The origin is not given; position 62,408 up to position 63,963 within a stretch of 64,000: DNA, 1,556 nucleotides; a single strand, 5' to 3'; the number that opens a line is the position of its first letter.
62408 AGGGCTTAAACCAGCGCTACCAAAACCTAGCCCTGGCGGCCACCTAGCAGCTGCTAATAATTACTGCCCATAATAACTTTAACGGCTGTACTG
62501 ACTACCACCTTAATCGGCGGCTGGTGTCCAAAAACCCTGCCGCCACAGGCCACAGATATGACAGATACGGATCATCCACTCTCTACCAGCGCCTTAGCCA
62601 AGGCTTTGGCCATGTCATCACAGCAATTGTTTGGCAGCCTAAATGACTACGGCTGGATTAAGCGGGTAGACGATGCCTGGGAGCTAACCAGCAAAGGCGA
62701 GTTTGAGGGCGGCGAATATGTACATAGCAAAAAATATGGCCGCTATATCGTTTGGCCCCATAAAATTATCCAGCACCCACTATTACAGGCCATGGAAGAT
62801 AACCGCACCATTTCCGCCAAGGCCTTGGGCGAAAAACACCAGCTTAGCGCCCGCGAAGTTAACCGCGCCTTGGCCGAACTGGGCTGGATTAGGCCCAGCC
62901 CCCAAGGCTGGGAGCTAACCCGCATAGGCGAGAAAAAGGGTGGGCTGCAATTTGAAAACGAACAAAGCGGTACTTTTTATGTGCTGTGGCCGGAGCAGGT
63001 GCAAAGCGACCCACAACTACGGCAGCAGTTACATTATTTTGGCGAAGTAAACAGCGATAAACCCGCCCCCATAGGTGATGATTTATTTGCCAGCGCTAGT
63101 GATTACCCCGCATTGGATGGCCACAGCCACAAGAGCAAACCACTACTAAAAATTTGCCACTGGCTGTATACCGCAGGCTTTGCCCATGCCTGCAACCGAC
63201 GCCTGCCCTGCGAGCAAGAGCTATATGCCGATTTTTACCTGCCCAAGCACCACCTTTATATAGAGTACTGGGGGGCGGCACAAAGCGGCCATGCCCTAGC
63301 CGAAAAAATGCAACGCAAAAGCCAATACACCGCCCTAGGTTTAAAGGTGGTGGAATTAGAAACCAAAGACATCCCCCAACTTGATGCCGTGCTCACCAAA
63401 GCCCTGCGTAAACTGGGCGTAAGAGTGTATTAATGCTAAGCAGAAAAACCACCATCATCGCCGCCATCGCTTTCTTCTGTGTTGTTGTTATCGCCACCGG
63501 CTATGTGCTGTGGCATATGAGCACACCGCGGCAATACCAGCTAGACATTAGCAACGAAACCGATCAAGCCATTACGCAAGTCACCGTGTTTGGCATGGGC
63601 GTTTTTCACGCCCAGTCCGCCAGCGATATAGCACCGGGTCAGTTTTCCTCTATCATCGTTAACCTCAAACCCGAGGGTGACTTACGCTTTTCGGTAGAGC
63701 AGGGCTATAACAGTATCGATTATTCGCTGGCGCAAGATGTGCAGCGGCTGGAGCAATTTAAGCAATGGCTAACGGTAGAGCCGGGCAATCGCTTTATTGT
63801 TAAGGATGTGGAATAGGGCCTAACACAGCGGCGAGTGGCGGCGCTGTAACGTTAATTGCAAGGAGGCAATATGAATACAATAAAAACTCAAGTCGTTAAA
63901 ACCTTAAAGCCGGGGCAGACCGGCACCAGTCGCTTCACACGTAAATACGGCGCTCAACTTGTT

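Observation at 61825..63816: Dimeric (Campylobacter/phage-type) dUTPase paired with a tandem-wHTH + DUF559/Vsr-like nuclease-fold protein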

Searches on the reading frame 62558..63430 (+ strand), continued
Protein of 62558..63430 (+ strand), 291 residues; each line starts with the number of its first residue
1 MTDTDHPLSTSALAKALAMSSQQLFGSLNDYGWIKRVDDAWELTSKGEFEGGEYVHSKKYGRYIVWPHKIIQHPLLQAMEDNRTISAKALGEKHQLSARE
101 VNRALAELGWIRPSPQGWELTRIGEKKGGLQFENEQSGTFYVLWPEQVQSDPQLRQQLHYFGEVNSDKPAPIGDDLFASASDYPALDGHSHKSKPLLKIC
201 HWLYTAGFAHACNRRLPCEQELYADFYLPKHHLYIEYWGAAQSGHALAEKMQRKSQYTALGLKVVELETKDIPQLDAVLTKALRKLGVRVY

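Call 71: search_protein_families(library=pfam, proteins=[P0254, P0337, P0346, P0373, P0378, P0311, P0328, P0262, P0368, P0388], max_evalue=0.01)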
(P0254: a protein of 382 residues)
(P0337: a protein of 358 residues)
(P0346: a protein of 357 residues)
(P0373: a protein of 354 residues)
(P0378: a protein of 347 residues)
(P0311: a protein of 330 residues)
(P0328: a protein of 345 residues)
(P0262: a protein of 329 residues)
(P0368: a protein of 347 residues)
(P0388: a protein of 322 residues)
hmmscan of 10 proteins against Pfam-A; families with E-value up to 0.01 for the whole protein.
P0254 (382 aa): 3 families
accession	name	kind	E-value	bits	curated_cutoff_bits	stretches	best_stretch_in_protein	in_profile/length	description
PF03374.19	ANT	-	1.2e-08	35.7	25.3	0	89-130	22-65/108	Phage antirepressor protein KilAC domain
PF23589.2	WH_AprA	-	1.6e-05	25.8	27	0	174-211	29-66/94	AprA winged helix domain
PF14947.12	HTH_45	-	0.0019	18.6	25.5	0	108-139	40-71/77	Winged helix-turn-helix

P0337 (358 aa): 6 families
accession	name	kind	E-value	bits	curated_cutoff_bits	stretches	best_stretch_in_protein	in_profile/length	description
PF07719.23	TPR_2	-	3.7e-05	24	27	1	12-44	2-34/34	Tetratricopeptide repeat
PF13428.12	TPR_14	-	6.8e-05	23.6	23.5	1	14-54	4-44/44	Tetratricopeptide repeat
PF13432.12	TPR_16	-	0.0001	23.1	32.7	1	16-54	2-40/65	Tetratricopeptide repeat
PF14559.12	TPR_19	-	0.00022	21.9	25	1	21-54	1-34/68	Tetratricopeptide repeat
PF00515.34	TPR_1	-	0.0045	17.2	27.8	0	17-44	7-34/34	Tetratricopeptide repeat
PF13174.12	TPR_6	-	0.0084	17.1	26.3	0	14-43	3-32/33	Tetratricopeptide repeat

P0346 (357 aa): 0 families

P0373 (354 aa): 1 family
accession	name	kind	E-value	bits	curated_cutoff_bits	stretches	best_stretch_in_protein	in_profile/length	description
PF01239.28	PPTA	-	0.00056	20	29.5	1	29-55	3-29/32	Protein prenyltransferase alpha subunit repeat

P0378 (347 aa): 4 families
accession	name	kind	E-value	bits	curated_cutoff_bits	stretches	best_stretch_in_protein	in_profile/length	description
PF14570.12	zf-RING_4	-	0.00069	19.8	27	0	17-47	21-45/48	RING/Ubox like zinc-binding domain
PF18912.6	DZR_2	-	0.00092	19.4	27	0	43-65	11-32/56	Double zinc ribbon domain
PF03374.19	ANT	-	0.001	19.8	25.3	1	125-170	19-64/108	Phage antirepressor protein KilAC domain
PF04981.18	NMD3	-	0.0024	17.9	24.9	0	8-28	3-23/243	NMD3 family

P0311 (330 aa): 0 families

P0328 (345 aa): 1 family
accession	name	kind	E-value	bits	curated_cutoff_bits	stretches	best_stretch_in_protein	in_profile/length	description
PF03374.19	ANT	-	0.00013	22.7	25.3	0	29-76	15-64/108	Phage antirepressor protein KilAC domain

P0262 (329 aa): 1 family
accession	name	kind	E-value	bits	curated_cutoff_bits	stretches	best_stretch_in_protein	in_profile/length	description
PF25213.1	HVO_A0261_N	-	0.0024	18.1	35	0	38-65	47-74/86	HVO_A0261 N-terminal domain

P0368 (347 aa): 0 families

P0388 (322 aa): 0 families

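Call 88: fold_search(model_id=the predicted structure, library=viral)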
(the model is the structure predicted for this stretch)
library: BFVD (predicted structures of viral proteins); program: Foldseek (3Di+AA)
matches with E <= 10: 1049; with E <= 0.001: 67
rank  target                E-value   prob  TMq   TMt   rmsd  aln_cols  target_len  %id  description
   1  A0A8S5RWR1            2.3e-07  1.00  0.26  0.14  19.3       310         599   13  Restriction enzyme [virus sp. ctU8j8]
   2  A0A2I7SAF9            3.7e-06  1.00  0.27  0.26  24.3       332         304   14  (no name in the UniProt tables at hand)
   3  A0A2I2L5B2            6.9e-06  1.00  0.29  0.29  18.4       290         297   13  Endonuclease-like protein [Orpheovirus IHUMI-LCC2]
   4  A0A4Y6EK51            1.3e-05  1.00  0.31  0.37  24.4       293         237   14  (no name in the UniProt tables at hand)
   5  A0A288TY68            1.5e-05  1.00  0.27  0.18  22.1       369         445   12  Homing endonuclease [Enterococcus phage EFP01]
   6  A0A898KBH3            1.6e-05  1.00  0.29  0.36  16.6       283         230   14  (no name in the UniProt tables at hand)
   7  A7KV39                1.7e-05  1.00  0.28  0.31  17.7       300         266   14  (no name in the UniProt tables at hand)
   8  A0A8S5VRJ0            1.9e-05  1.00  0.28  0.22  20.8       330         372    8  (no name in the UniProt tables at hand)
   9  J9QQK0                2.3e-05  1.00  0.29  0.28  22.1       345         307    8  Treble clef zinc finger domain-containing protein [Listeria phage P70]
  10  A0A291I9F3            3.0e-05  1.00  0.27  0.30  20.7       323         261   10  Group I intron protein [Lactobacillus phage LpeD]
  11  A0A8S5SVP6            3.2e-05  1.00  0.32  0.20  18.0       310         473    8  Restriction enzyme [Siphoviridae sp. ctqPo10]
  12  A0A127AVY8            3.8e-05  1.00  0.33  0.31  17.3       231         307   13  Holliday junction resolvase [Bacillus phage SP-15]
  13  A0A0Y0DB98            3.8e-05  1.00  0.24  0.21  18.6       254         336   14  Homing endonuclease [Bacillus phage Eldridge]
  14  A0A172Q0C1            5.1e-05  1.00  0.31  0.28  21.4       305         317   13  DNA mismatch endonuclease [Acinetobacter phage vB_AbaM_ME3]
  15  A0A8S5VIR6            8.0e-05  1.00  0.29  0.31  17.8       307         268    9  (no name in the UniProt tables at hand)
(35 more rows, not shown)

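Call 90: find_related_loci(query=A1, collection=viral_contigs, flank=5000)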
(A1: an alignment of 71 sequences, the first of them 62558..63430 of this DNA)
Query A1 (291 aa) in viral_contigs; peptide patterns used: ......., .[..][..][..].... (x = any residue, [..] = any of these).
59 stretches matched a pattern, but none encodes a relative of the query by tblastn (E <= 1e-3).

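Call 95: find_homologous_proteins(query=L012:7001-7888:+)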
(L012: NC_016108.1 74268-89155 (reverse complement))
Query L012:7001-7888:+ (296 aa): 2600 proteins with E <= 0.001 among 3780 candidates; the best 120 are listed.
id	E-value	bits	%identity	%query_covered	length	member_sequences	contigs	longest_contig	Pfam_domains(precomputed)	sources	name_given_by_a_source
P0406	9.9e-197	671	99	100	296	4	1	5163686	PF03374.20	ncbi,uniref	ncbi:glycerol kinase [Methylotuvimicrobium sp. KM1]|uniref:glycerol kinase n=1 Tax=Methylotuvimicrob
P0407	6.7e-192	655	97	100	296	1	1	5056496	PF03374.20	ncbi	-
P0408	5.1e-182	622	91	100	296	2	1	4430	PF03374.20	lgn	-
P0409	7.3e-180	615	91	100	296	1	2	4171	PF03374.20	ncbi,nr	ncbi:MAG: glycerol kinase [Methylomicrobium sp.]|nr:glycerol kinase [Methylomicrobium sp.]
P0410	1.2e-175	601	87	100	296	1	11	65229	PF03374.20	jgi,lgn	-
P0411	1.7e-175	601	88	100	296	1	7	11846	PF03374.20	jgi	jgi:hypothetical protein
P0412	1.9e-173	594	88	100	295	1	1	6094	PF03374.20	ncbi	ncbi:MAG: glycerol kinase [Methylobacter sp.]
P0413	5.9e-173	592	86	100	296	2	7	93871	PF03374.20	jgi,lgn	-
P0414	2.6e-171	587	87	100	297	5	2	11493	PF03374.20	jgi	jgi:hypothetical protein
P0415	4.1e-171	586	86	100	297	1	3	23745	PF03374.20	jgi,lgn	-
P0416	4.9e-171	586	87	100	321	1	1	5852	PF03374.20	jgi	jgi:hypothetical protein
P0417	5.3e-171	586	87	100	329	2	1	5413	PF03374.20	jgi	jgi:hypothetical protein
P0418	1.1e-168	578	85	100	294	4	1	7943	PF03374.20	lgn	-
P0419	1.4e-168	578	86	100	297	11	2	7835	PF03374.20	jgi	jgi:hypothetical protein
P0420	7.9e-168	576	85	100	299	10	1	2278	PF03374.20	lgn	-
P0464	1.4e-147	509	74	100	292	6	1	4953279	PF03374.20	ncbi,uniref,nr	ncbi:glycerol kinase [Methylomonas koyamae]|uniref:glycerol kinase n=1 Tax=Methylomonas koyamae TaxI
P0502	7.9e-117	408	62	99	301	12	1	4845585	-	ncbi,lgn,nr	ncbi:MAG: hypothetical protein QTN59_05030 [Candidatus Electrothrix communis]|nr:MAG: hypothetical p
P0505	2.4e-116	407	63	99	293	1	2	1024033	PF03374.20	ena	-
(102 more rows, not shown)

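Call 96: find_encoding_contigs(protein=P0464, flank=7000, max_places=1)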
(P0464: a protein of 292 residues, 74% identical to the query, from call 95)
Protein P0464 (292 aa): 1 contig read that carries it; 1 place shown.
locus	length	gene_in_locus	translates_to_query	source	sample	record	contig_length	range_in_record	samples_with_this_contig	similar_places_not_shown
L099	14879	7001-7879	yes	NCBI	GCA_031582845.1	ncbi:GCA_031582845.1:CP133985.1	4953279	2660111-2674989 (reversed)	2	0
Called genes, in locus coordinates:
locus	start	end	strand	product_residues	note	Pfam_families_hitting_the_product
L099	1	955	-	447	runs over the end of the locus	PF25917:BSH_RND (weak), PF25984:BSH_YknX (weak), PF25988:HH_CyaD, PF26002:Beta-barrel_AprE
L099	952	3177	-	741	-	PF03412:Peptidase_C39 (weak), PF00664:ABC_membrane, PF00005:ABC_tran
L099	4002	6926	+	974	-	PF12462:Helicase_IV_N (weak), PF00580:UvrD-helicase, PF13245:AAA_19, PF13604:AAA_30 (faint), PF00580:UvrD-helicase, PF13361:UvrD_C, PF13538:UvrD_C_2 (weak), PF01396:Zn_ribbon_Top1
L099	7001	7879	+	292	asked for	PF03374:ANT (faint)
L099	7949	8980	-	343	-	PF13518:HTH_28 (weak), PF13551:HTH_29, PF00665:rve, PF13683:rve_3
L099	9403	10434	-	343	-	PF13612:DDE_Tnp_1_3 (faint), PF05598:DUF772, PF01609:DDE_Tnp_1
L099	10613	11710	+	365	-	PF05598:DUF772, PF01609:DDE_Tnp_1, PF13751:DDE_Tnp_1_6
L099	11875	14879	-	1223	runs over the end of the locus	PF04326:SLFN_AlbA_2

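Call 97: find_encoding_contigs(protein=P0502, flank=7000, max_places=1)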
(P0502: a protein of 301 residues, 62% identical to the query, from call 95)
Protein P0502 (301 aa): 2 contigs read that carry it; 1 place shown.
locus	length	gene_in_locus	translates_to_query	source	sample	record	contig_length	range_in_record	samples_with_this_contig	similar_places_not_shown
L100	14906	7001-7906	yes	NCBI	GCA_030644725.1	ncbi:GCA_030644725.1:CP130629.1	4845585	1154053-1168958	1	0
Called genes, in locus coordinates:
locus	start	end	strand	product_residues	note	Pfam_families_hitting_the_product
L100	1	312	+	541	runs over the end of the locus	PF00245:Alk_phosphatase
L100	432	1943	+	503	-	PF00361:Proton_antipo_M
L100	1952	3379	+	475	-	PF00361:Proton_antipo_M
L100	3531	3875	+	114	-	-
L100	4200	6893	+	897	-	PF00133:tRNA-synt_1, PF09334:tRNA-synt_1g, PF13603:tRNA-synt_1_2 (faint), PF09334:tRNA-synt_1g, PF08264:Anticodon_1, PF10458:Val_tRNA-synt_C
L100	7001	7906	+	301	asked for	-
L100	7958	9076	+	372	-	PF02463:SMC_N (weak), PF11398:DUF2813 (faint), PF13175:AAA_15, PF13476:AAA_23 (weak), PF13304:AAA_21, PF13175:AAA_15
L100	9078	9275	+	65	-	PF11536:DUF3226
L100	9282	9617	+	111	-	PF11536:DUF3226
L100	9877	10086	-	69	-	-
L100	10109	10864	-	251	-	PF13852:DUF4197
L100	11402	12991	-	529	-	PF00009:GTP_EFTU, PF01926:MMR_HSR1 (weak), PF22042:EF-G_D2, PF03144:GTP_EFTU_D2, PF16658:RF3_C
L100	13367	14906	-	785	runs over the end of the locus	PF01493:GXGXG (weak), PF01266:DAO (faint), PF14691:Fer4_20, PF01262:AlaDh_PNT_C (faint), PF07992:Pyr_redox_2, PF13450:NAD_binding_8 (weak), PF13738:Pyr_redox_3, PF12838:Fer4_7, +3 more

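Call 98: find_encoding_contigs(protein=P0505, flank=7000, max_places=1)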
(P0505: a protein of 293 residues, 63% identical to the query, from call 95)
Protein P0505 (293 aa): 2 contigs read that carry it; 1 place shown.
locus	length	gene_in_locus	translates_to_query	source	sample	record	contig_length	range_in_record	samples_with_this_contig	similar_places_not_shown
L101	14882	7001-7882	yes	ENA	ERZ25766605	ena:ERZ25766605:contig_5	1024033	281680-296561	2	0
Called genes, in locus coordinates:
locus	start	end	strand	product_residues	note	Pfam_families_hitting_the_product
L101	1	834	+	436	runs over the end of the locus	PF05496:RuvB_N, PF01078:Mg_chelatase (faint), PF00004:AAA, PF16193:AAA_assoc_2, PF12002:MgsA_C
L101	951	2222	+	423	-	PF02403:Seryl_tRNA_N, PF00587:tRNA-synt_2b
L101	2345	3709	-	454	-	PF02233:PNTB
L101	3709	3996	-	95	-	PF12769:PNTB_4TM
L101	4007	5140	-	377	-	PF05222:AlaDh_PNT_N, PF01262:AlaDh_PNT_C, PF02826:2-Hacid_dh_C (faint), PF07992:Pyr_redox_2 (faint)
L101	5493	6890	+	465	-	-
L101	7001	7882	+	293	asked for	PF03374:ANT (faint)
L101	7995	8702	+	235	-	PF08378:NERD, PF01396:Zn_ribbon_Top1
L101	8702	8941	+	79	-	PF21748:UPF0150 (weak)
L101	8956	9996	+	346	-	PF00296:Bac_luciferase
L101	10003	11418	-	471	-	PF00474:SSF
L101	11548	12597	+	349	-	PF02661:Fic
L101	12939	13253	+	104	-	PF12844:HTH_19 (weak), PF13560:HTH_31, PF01381:HTH_3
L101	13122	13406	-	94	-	-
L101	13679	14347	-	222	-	PF01027:Bax1-I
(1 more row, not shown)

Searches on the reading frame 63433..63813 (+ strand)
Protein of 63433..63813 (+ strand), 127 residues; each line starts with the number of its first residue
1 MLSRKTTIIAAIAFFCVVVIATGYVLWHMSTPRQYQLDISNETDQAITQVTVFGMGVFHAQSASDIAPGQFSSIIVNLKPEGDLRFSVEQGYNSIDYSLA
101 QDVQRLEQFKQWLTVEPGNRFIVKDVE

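Call 3: search_protein_families(library=pfam, proteins=[window:63433-63813:+], max_evalue=1)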
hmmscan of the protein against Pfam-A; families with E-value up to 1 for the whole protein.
window:63433-63813:+ (127 aa): 4 families
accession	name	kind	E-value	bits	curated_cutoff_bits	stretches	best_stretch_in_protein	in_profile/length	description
PF10883.13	DUF2681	-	0.1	13.4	28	1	9-52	5-51/90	Protein of unknown function (DUF2681)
PF14782.12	BBS2_GAE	-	0.16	12.6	25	1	33-85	5-59/88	BBS2 GAE domain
PF00060.32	Lig_chan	-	0.21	11.9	30.8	1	16-76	9-71/146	Ligand-gated ion channel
PF02285.20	COX8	-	0.4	11.1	24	1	3-30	11-38/43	Cytochrome oxidase c subunit VIII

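Call 4: search_protein_families(library=ncbifam, proteins=[window:63433-63813:+], max_evalue=1)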
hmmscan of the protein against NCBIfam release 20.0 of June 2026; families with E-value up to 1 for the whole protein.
window:63433-63813:+ (127 aa): 0 families

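Call 5: search_protein_families(library=padloc, proteins=[window:63433-63813:+], max_evalue=1)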
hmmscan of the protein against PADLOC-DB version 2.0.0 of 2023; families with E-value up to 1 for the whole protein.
window:63433-63813:+ (127 aa): 0 families

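Call 6: search_protein_families(library=phrogs, proteins=[window:63433-63813:+], max_evalue=1)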
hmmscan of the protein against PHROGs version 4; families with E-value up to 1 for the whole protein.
window:63433-63813:+ (127 aa): 1 family
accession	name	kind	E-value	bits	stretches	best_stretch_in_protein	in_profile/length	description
phrog_3913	-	unknown function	0.041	15.1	1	8-85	6-87/89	-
